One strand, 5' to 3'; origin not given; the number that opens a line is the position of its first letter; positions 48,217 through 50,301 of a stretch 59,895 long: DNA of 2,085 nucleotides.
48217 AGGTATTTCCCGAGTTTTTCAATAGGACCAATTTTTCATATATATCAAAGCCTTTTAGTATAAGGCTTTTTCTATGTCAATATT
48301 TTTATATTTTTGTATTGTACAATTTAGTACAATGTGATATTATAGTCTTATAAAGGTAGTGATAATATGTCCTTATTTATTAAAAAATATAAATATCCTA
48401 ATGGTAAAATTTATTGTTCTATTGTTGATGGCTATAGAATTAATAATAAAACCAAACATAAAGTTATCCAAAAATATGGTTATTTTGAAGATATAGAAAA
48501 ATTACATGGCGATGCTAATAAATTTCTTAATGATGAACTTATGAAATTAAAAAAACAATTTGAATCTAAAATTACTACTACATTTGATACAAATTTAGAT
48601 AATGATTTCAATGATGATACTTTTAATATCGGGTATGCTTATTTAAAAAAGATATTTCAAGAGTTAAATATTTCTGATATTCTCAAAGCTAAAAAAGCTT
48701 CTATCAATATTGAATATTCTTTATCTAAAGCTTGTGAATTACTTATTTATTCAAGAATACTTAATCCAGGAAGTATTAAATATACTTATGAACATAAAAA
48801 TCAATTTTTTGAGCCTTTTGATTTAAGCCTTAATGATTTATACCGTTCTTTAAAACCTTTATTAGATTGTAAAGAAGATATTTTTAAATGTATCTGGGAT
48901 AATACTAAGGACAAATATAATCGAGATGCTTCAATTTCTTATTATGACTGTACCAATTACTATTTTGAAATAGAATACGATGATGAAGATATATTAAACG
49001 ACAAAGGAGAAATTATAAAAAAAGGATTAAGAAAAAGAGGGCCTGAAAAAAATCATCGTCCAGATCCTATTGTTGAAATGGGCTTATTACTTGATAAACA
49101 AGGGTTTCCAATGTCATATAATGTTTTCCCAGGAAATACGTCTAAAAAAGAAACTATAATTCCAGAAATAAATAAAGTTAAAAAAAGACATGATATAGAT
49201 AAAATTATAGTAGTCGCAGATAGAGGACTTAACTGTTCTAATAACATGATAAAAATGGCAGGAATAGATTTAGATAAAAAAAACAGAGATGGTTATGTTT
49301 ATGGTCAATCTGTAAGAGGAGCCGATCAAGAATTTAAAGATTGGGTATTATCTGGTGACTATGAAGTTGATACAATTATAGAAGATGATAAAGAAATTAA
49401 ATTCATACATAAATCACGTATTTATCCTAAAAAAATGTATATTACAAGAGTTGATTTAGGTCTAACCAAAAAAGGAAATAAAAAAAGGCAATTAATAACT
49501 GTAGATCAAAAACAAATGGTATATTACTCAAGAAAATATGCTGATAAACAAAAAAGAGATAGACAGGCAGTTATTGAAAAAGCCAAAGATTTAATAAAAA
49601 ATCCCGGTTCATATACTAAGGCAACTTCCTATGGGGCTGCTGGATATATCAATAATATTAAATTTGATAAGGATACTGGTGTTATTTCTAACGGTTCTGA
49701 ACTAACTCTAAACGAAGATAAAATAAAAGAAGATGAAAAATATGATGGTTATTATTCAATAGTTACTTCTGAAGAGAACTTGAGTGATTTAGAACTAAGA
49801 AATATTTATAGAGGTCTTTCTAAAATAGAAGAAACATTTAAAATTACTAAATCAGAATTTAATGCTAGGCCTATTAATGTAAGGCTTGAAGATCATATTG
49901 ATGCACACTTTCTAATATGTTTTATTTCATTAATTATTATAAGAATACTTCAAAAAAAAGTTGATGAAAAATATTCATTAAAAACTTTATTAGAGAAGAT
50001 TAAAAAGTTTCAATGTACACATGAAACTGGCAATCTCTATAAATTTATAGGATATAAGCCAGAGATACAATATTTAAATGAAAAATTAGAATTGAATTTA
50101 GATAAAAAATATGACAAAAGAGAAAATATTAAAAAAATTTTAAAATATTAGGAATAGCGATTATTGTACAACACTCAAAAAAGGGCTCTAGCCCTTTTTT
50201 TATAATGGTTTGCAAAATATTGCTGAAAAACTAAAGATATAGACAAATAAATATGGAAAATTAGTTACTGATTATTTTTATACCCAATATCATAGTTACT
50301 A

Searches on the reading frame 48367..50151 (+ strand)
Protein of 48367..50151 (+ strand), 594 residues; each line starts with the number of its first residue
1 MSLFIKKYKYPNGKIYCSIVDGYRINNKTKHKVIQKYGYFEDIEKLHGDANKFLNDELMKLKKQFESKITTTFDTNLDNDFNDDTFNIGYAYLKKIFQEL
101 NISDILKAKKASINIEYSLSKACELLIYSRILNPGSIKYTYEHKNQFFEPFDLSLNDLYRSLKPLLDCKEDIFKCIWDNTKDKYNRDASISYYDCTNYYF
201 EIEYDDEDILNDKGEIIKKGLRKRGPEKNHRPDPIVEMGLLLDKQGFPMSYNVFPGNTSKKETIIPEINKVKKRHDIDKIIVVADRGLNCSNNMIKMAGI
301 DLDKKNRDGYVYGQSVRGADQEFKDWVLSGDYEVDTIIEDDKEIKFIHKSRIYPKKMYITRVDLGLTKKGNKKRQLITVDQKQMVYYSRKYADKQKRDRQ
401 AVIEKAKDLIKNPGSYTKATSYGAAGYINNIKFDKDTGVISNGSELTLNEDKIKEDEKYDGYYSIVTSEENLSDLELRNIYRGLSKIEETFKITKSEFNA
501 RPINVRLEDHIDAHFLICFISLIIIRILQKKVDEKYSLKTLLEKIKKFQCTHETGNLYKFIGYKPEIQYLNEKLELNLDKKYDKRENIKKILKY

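Call 60: search_protein_families(library=ncbifam, proteins=[window:48367-50151:+], max_evalue=0.01)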
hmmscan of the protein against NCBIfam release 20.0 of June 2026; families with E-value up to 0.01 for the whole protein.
window:48367-50151:+ (594 aa): 1 family
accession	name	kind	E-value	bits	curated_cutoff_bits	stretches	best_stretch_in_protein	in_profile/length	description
NF033559.2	transpos_IS1634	equivalog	3.4e-102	342.9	100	1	55-553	18-455/483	IS1634 family transposase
